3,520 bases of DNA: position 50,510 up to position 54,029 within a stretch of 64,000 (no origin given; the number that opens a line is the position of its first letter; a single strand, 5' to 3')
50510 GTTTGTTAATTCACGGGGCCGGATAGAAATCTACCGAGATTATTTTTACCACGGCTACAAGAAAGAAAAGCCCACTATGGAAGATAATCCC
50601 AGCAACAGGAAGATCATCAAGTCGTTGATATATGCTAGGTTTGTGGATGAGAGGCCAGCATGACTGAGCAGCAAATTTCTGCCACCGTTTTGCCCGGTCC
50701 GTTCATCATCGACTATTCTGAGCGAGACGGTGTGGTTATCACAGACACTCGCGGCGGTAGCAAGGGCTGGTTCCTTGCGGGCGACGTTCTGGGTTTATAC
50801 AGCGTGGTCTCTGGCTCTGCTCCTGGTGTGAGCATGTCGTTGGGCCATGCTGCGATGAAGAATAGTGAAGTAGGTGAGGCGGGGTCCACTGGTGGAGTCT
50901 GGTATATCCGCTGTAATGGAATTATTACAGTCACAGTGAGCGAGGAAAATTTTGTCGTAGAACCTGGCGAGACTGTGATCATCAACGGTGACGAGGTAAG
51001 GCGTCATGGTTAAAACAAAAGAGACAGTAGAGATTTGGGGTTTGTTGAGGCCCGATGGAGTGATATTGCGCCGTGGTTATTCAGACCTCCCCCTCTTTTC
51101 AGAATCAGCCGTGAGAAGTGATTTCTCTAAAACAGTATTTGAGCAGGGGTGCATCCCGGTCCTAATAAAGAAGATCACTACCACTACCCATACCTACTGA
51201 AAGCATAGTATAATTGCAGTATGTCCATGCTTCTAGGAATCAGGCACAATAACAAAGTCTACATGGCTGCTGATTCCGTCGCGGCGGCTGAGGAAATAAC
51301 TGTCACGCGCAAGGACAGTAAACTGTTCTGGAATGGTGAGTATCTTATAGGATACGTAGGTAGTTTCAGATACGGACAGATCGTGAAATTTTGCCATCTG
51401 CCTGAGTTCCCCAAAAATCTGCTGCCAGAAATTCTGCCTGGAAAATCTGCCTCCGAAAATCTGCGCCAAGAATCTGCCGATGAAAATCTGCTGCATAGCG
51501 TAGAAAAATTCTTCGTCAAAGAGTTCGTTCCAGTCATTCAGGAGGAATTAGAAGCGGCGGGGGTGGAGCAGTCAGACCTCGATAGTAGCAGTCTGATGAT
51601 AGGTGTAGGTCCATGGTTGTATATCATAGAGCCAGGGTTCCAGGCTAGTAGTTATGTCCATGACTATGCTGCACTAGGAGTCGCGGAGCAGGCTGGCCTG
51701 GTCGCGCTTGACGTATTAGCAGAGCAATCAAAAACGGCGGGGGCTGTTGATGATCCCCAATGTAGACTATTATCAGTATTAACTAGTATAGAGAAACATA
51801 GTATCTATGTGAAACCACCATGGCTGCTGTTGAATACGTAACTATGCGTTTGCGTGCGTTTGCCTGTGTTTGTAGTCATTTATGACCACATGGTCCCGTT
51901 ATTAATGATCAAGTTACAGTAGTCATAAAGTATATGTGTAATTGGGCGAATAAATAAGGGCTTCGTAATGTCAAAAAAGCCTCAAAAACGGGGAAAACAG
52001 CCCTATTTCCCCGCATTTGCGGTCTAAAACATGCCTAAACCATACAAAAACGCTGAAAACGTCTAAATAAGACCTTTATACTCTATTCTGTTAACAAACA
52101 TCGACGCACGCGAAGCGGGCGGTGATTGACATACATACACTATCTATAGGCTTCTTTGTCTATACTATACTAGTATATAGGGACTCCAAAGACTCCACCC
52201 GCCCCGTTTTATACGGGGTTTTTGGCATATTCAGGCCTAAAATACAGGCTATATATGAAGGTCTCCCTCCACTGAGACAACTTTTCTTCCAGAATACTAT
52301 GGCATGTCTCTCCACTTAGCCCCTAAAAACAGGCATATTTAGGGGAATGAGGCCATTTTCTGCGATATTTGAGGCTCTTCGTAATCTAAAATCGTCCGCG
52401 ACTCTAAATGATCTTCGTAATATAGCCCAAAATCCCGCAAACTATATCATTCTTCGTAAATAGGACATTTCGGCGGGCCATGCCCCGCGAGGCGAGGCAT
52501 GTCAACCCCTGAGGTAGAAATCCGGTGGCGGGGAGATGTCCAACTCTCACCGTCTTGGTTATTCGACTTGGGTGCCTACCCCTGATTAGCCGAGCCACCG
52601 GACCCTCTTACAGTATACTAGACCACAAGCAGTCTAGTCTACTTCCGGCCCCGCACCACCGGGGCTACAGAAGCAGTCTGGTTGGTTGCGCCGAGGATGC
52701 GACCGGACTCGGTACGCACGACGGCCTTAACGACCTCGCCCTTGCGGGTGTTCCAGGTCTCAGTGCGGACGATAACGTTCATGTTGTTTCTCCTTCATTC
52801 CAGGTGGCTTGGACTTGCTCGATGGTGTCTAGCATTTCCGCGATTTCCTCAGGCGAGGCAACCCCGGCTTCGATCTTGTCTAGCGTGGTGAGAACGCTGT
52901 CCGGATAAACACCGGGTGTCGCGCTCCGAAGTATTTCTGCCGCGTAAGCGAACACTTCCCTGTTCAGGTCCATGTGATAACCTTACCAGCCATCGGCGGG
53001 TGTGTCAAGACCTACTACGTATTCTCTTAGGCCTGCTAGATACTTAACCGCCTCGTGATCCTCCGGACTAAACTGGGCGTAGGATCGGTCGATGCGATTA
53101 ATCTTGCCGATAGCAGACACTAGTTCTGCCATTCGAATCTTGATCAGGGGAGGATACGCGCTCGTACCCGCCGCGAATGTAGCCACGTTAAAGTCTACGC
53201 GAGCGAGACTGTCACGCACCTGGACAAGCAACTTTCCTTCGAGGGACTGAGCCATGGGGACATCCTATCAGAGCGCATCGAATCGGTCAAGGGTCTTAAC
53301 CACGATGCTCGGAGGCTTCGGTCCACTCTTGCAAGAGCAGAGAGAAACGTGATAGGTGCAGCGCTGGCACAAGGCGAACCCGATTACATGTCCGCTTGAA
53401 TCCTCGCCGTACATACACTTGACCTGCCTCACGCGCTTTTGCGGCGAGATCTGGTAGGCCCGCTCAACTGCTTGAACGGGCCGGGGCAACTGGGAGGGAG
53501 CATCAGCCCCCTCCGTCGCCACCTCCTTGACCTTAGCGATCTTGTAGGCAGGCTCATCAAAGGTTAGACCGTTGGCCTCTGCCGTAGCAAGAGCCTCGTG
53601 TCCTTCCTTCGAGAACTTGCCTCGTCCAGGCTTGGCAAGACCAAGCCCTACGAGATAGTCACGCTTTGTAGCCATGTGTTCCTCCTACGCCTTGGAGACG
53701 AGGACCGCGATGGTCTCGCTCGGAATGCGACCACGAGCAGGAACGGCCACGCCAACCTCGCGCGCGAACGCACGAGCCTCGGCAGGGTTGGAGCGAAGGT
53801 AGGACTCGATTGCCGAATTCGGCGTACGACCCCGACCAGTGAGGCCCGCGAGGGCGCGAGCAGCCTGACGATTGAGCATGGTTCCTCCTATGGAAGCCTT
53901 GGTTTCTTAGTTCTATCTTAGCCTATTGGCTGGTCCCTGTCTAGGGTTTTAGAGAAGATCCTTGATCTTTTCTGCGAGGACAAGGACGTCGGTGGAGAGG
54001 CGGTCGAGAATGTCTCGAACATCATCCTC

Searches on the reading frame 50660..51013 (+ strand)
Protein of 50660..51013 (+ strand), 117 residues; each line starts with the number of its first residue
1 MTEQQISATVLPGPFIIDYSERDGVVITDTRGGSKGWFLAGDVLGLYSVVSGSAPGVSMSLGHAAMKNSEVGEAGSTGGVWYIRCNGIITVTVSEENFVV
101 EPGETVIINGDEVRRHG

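Call 45: search_protein_families(library=pfam, proteins=[window:50660-51013:+], max_evalue=0.01)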
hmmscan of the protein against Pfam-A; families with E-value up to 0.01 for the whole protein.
window:50660-51013:+ (117 aa): 1 family
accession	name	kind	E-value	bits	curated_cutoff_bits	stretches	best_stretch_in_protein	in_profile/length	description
PF23374.1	Fn3_arc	-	0.002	18.6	28.9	0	68-100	44-76/78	Archaeal fibronectin-III type-like domain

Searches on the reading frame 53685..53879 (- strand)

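Call 44: search_protein_families(library=pfam, proteins=[window:53685-53879:-], max_evalue=0.01)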
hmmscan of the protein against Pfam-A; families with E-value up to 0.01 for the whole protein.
window:53685-53879:- (64 aa): 1 family
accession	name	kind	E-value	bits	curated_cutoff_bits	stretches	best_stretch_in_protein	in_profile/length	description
PF23359.1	Lsr2_DNA-bd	-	7.2e-08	32.1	26.9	1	29-55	3-29/37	Lsr2 DNA-binding domain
